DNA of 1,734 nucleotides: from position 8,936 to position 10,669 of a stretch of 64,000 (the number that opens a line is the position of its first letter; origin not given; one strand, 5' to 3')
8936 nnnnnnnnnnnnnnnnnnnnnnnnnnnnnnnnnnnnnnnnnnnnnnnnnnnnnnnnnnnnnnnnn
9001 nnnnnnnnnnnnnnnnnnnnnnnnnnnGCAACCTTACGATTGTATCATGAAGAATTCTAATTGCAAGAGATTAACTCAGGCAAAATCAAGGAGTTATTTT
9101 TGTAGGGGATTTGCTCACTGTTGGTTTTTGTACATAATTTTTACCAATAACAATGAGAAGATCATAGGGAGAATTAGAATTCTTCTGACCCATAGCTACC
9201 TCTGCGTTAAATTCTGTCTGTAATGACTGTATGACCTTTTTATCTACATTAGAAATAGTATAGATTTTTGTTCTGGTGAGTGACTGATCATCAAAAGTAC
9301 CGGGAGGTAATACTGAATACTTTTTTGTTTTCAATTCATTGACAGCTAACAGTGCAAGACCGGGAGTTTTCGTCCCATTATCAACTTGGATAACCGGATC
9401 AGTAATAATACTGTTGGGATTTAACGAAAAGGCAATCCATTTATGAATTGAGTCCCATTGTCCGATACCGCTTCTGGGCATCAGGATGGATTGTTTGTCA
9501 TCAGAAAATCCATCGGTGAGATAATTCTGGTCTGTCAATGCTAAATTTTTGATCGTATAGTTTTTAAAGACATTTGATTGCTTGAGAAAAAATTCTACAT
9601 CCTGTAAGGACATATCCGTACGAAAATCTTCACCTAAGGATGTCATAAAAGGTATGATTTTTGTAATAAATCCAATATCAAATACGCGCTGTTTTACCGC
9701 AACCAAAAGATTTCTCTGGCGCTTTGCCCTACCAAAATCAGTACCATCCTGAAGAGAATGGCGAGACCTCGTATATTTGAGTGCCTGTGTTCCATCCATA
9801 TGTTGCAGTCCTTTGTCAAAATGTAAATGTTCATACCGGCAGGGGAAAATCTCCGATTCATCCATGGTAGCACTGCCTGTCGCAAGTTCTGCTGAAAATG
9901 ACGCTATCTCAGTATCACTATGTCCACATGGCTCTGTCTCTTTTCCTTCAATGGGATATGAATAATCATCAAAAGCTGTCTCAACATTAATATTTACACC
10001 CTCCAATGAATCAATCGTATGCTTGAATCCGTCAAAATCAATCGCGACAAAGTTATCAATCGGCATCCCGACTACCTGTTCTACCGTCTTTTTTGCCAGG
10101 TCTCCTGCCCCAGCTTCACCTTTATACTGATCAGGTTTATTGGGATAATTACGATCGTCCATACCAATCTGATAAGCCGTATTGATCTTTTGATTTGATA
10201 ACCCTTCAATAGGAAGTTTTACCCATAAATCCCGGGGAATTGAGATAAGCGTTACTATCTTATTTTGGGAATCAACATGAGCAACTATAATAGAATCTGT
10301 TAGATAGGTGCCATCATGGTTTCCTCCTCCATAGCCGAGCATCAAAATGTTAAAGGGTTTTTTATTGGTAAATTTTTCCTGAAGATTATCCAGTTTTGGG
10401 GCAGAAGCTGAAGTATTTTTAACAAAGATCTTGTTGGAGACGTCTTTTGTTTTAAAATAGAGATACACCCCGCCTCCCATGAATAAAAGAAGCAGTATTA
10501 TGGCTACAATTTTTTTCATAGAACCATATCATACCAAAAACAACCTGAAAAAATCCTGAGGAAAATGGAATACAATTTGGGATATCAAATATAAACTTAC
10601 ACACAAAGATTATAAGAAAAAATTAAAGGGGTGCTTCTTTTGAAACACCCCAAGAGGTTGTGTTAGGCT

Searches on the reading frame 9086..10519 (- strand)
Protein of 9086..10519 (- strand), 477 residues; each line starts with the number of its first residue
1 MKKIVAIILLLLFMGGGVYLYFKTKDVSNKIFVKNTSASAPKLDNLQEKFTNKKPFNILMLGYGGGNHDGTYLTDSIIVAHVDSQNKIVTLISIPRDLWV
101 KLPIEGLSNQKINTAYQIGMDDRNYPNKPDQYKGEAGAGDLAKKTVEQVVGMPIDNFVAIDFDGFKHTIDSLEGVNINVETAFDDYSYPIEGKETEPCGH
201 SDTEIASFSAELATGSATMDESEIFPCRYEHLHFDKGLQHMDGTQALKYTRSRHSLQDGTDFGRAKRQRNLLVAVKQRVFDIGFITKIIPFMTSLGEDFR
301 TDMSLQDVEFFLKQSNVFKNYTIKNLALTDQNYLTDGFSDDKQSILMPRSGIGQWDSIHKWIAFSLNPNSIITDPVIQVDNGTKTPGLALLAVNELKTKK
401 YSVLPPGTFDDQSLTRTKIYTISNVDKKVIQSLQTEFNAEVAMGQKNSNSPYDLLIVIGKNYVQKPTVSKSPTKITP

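Call 60: search_protein_families(library=ncbifam, proteins=[window:9086-10519:-], max_evalue=0.00001)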
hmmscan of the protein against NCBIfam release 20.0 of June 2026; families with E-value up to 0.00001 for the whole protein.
window:9086-10519:- (477 aa): 4 families
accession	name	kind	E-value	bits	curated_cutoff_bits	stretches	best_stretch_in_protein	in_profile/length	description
NF006897.1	PRK09379.1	equivalog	3.5e-32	111.8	441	3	225-309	165-248/298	polyisoprenyl-teichoic acid--peptidoglycan teichoic acid transferase TagU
TIGR00350.1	lytR_cpsA_psr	domain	4.2e-31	108.3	62.3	3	137-189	50-102/152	LCP family glycopolymer transferase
NF047591.1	ligase_LytR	equivalog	3.1e-20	72.7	450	2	4-197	5-185/336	glycopolymer--peptidoglycan transferase LytR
NF051849.1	LCP_trans_Cps2A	equivalog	2e-16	60.2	650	1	221-349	328-451/477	LCP family glycopolymer transferase CpsA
